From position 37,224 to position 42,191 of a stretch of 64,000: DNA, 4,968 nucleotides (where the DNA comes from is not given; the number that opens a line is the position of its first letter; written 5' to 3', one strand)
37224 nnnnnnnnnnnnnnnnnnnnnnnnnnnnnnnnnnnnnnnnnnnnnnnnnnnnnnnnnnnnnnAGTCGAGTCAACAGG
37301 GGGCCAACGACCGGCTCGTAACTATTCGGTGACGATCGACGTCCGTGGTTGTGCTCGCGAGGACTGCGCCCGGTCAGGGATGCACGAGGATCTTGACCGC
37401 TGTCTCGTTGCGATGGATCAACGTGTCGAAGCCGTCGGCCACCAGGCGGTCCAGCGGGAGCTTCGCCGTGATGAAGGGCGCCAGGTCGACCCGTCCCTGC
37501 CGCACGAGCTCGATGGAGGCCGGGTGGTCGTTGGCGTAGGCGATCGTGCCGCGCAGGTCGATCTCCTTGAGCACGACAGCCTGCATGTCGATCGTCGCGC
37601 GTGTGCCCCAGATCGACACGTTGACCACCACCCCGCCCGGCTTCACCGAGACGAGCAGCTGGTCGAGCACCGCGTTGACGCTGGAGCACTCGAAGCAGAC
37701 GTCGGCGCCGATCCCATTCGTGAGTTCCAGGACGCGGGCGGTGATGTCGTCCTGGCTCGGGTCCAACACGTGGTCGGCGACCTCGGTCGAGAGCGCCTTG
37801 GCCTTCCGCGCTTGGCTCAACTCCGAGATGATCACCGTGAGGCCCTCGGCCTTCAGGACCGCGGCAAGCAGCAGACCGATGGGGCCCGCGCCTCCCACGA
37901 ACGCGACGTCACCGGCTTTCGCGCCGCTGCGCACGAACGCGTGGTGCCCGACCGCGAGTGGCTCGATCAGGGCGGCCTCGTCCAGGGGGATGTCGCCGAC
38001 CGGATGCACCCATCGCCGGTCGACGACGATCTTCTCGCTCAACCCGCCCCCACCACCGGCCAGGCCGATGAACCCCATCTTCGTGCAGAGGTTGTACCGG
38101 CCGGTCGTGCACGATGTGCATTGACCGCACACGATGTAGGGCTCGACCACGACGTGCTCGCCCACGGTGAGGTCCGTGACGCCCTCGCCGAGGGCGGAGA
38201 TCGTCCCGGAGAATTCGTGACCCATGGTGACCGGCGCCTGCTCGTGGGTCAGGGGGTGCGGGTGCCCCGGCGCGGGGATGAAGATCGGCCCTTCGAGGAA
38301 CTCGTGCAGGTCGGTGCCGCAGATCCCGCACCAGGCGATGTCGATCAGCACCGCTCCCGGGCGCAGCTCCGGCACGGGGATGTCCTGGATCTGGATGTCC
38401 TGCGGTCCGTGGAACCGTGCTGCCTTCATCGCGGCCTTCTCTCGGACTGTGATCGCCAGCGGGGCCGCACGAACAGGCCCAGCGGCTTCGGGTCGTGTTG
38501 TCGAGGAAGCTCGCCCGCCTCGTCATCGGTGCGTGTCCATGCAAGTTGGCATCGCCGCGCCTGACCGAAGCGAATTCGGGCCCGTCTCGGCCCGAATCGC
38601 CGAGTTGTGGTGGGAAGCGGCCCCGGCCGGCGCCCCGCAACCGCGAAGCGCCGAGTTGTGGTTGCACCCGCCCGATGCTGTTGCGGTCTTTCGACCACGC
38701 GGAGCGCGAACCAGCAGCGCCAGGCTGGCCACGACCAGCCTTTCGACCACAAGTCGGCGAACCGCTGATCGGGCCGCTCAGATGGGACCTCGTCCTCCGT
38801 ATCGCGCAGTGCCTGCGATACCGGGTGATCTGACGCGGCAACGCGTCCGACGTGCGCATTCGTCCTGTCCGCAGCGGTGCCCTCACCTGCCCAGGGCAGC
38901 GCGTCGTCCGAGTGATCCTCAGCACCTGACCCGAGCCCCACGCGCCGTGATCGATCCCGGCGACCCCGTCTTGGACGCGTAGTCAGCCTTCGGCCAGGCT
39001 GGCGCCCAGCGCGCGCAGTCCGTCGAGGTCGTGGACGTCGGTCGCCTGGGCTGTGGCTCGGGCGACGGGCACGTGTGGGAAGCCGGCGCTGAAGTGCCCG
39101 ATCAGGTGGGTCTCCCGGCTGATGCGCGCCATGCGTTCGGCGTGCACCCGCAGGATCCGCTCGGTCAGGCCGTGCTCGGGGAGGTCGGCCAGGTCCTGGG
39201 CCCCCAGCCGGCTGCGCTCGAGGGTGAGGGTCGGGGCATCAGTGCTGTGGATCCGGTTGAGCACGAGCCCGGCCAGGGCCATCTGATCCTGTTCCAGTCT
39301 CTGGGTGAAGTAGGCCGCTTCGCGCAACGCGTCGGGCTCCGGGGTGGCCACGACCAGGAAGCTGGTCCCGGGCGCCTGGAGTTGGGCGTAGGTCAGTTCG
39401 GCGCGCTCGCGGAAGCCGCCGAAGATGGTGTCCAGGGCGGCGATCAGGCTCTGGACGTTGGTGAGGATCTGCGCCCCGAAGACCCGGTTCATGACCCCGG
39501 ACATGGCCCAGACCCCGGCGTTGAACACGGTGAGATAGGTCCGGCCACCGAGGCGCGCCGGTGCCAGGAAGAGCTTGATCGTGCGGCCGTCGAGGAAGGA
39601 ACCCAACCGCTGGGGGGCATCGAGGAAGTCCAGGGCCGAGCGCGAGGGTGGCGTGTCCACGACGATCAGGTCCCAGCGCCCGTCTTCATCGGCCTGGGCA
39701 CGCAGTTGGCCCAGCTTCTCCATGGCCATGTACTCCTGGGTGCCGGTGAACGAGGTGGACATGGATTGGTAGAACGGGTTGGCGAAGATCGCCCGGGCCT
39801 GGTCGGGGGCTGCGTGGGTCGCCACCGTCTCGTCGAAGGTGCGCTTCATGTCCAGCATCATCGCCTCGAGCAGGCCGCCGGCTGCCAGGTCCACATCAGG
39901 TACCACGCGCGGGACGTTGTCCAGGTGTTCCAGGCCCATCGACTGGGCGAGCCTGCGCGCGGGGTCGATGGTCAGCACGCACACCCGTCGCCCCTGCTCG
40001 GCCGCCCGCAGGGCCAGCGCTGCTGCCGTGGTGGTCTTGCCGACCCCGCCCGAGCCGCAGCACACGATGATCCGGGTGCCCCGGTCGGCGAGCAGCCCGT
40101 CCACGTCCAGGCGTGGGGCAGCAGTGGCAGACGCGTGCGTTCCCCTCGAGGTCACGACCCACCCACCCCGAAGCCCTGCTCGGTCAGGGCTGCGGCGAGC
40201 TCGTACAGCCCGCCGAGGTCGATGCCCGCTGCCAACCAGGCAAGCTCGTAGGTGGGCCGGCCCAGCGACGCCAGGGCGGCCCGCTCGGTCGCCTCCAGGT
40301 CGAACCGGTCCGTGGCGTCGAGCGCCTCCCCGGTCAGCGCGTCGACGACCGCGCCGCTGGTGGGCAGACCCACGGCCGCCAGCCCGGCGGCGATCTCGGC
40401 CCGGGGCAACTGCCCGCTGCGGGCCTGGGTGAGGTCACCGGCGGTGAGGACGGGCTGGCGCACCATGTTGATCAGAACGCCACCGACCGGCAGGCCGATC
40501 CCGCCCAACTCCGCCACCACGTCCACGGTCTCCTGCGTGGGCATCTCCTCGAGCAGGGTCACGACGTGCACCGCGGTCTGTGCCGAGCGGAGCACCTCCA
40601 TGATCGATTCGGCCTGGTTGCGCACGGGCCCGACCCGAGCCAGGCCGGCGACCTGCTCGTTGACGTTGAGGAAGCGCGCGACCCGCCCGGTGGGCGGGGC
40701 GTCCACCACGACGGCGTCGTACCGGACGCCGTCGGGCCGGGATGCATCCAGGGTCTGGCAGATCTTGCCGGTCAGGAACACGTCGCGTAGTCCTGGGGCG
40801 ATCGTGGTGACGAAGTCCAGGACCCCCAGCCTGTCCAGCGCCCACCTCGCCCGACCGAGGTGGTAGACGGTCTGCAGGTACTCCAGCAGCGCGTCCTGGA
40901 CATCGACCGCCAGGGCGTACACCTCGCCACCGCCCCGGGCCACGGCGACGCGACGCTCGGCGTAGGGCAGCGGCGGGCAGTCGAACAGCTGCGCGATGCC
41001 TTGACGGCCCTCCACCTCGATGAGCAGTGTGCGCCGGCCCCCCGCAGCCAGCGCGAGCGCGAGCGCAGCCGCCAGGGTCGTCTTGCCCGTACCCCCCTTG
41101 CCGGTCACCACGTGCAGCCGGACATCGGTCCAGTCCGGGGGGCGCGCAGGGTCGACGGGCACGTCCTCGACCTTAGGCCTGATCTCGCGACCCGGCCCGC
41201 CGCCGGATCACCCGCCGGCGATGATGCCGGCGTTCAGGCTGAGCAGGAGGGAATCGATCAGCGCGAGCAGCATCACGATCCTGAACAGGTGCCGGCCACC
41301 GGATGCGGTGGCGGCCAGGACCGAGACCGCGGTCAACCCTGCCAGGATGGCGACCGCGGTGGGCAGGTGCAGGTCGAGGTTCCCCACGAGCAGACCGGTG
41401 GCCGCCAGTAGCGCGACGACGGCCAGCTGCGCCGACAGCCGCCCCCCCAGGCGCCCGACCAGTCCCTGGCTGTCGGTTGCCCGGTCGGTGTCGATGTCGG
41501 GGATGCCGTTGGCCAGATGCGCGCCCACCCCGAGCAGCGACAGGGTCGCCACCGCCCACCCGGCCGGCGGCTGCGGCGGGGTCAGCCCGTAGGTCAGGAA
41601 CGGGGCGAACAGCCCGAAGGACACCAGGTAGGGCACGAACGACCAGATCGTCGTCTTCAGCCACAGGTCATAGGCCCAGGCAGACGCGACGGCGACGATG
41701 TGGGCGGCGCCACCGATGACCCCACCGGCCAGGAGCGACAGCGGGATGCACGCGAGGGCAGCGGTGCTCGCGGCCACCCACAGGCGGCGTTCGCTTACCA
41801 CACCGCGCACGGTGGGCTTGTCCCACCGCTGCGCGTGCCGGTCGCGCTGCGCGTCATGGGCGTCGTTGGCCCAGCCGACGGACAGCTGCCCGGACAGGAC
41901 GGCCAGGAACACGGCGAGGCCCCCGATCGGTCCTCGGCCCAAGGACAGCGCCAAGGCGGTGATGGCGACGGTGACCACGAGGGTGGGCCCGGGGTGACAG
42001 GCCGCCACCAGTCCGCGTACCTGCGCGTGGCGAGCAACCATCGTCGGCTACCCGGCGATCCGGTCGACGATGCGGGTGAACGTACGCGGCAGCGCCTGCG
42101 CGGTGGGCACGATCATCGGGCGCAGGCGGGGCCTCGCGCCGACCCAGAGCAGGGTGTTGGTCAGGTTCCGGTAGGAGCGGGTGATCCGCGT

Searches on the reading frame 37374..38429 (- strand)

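Call 58: search_protein_families(library=ncbifam, proteins=[window:37374-38429:-], max_evalue=0.001)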
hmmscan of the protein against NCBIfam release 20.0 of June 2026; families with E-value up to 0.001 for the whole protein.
window:37374-38429:- (351 aa): 21 families
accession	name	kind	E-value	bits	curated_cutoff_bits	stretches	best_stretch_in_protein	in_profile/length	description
NF041097.1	keto_inos_dh_IolM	equivalog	1.5e-54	185.2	450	1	10-331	38-372/389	scyllo-inosose 3-dehydrogenase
TIGR00692.1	tdh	equivalog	2.5e-51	174.7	458.35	1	10-337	9-328/340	L-threonine 3-dehydrogenase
NF003808.0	PRK05396.1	equivalog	4.7e-51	173.7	380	1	10-340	11-331/341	L-threonine 3-dehydrogenase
NF007489.0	PRK10083.1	equivalog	2.3e-44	151.7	376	1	2-349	2-335/339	Zn-dependent oxidoreductase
NF007375.0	PRK09880.1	equivalog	1.1e-41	142.7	469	1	23-330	26-324/344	L-idonate 5-dehydrogenase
NF007642.0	PRK10309.1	equivalog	8.1e-32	110.8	550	1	1-230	1-221/347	galactitol-1-phosphate 5-dehydrogenase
NF010344.0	PRK13771.1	subfamily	3.1e-29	102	349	1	1-349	1-331/334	putative alcohol dehydrogenase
TIGR03201.1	dearomat_had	equivalog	6.1e-28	97.9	338.65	1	11-339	10-338/349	6-hydroxycyclohex-1-ene-1-carbonyl-CoA dehydrogenase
TIGR03451.1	mycoS_dep_FDH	equivalog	1.7e-27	96.2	512.9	1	11-337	13-346/358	S-(hydroxymethyl)mycothiol dehydrogenase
TIGR03989.1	Rxyl_3153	subfamily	4.5e-27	95.3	440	2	9-117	11-107/370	NDMA-dependent alcohol dehydrogenase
NF006940.0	PRK09422.1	equivalog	3.5e-25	88.7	344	1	1-297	1-285/338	alcohol dehydrogenase AdhP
NF041172.1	AcrlCoa_red_Thmprot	equivalog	9.8e-22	77.3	500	1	1-350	1-333/334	acryloyl-CoA reductase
TIGR03366.1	HpnZ_proposed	hypoth_equivalog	2.6e-21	76.1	328.1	1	20-303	1-286/315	putative phosphonate catabolism associated alcohol dehydrogenase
TIGR02824.1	quinone_pig3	subfamily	8.1e-18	64.5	296.8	2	126-320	90-287/325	putative NAD(P)H quinone oxidoreductase, PIG3 family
TIGR02818.1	adh_III_F_hyde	equivalog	1.7e-17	63.6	543.95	2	6-118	8-108/368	S-(hydroxymethyl)glutathione dehydrogenase/class III alcohol dehydrogenase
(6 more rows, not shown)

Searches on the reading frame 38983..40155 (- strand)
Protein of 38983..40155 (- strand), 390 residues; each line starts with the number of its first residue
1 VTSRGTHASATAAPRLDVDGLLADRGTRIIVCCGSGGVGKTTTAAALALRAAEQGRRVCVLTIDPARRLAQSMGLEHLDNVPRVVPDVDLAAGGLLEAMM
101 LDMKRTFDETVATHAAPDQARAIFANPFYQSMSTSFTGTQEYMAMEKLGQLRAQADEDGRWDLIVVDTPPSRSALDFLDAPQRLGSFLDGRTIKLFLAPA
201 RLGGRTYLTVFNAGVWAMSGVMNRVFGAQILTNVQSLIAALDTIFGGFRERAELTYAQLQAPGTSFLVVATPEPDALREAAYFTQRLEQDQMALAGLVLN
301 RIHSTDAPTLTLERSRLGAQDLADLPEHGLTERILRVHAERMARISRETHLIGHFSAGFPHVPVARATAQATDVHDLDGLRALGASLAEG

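Call 25: search_protein_families(library=pfam, proteins=[window:38983-40155:-], max_evalue=0.001)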
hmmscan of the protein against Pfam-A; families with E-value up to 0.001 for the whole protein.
window:38983-40155:- (390 aa): 10 families
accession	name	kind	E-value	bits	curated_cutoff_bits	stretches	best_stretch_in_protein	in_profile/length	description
PF02374.21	ArsA_ATPase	-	1.2e-22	81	24.3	1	27-303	1-246/305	Anion-transporting ATPase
PF01656.29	CbiA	-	1e-10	42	25.4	1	29-308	1-89/125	CobQ/CobB/MinD/ParA nucleotide binding domain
PF13614.12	AAA_31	-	5.1e-10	40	27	1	30-175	5-132/177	AAA domain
PF10609.15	ParA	-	1.6e-08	34.7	27.1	1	28-64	5-41/246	NUBPL iron-transfer P-loop NTPase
PF00448.28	SRP54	-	7.4e-06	26.2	22.7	1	29-70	3-44/196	SRP54-type protein, GTPase domain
PF03308.22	MeaB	-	7.9e-05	22.2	23.1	1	28-67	34-73/273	Methylmalonyl Co-A mutase-associated GTPase MeaB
PF13481.12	AAA_25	-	0.00023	21.3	27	0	24-58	31-63/195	AAA domain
PF20720.3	nSTAND3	-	0.00042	20.5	27.2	1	28-62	18-52/155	Novel STAND NTPase 3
PF00142.24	Fer4_NifH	-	0.00044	20.3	25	0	29-66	2-39/271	4Fe-4S iron sulfur cluster binding proteins, NifH/frxC family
PF13401.12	AAA_22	-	0.00052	20.8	27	0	26-65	4-41/130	AAA domain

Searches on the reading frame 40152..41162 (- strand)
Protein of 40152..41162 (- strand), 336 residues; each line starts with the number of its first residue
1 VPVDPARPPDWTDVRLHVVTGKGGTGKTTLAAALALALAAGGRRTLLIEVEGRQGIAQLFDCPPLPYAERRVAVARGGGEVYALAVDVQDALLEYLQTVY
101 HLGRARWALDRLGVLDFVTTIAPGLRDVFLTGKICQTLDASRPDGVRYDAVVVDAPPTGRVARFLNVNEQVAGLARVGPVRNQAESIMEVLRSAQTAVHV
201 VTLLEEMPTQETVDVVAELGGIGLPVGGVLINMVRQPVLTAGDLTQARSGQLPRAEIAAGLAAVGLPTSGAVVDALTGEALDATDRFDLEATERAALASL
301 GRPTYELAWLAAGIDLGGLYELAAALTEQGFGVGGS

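Call 25: search_protein_families(library=pfam, proteins=[window:40152-41162:-], max_evalue=0.001)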
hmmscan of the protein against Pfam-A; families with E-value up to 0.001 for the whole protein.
window:40152-41162:- (336 aa): 6 families
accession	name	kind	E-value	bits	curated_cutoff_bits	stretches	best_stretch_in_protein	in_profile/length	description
PF02374.21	ArsA_ATPase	-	7.5e-21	75.1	24.3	1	16-190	3-168/305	Anion-transporting ATPase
PF01656.29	CbiA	-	4.6e-09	36.7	25.4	1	18-193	3-54/125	CobQ/CobB/MinD/ParA nucleotide binding domain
PF13614.12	AAA_31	-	1.2e-06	29.1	27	1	18-52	6-40/177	AAA domain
PF13481.12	AAA_25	-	9.9e-06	25.7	27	1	15-55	34-73/195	AAA domain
PF10609.15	ParA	-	0.0002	21.3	27.1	1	16-48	6-38/246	NUBPL iron-transfer P-loop NTPase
PF06564.18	CBP_BcsQ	-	0.00061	19.8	21.3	1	22-52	10-40/234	Cellulose biosynthesis protein BcsQ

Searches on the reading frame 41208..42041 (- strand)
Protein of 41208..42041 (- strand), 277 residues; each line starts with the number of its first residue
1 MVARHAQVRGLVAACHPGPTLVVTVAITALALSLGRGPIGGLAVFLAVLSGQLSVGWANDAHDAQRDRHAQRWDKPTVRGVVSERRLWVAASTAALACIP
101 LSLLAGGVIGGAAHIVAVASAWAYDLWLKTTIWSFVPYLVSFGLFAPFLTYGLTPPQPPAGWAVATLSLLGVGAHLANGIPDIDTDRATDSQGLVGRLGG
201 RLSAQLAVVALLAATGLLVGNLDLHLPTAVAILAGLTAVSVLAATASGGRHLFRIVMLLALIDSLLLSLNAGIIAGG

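Call 25: search_protein_families(library=pfam, proteins=[window:41208-42041:-], max_evalue=0.001)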
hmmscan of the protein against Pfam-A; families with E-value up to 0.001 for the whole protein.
window:41208-42041:- (277 aa): 1 family
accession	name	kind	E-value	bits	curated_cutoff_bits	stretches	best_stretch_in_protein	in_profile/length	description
PF01040.23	UbiA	-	7.3e-15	55.4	34.2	1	24-241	4-225/250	UbiA prenyltransferase family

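Call 73: search_protein_families(library=ncbifam, proteins=[window:41208-42041:-], max_evalue=0.0001)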
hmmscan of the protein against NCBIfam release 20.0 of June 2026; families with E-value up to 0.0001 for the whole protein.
window:41208-42041:- (277 aa): 1 family
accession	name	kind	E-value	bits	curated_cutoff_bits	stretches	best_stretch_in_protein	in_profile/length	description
NF009523.0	PRK12884.1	equivalog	7.8e-12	45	269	1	41-219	39-221/279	prenyltransferase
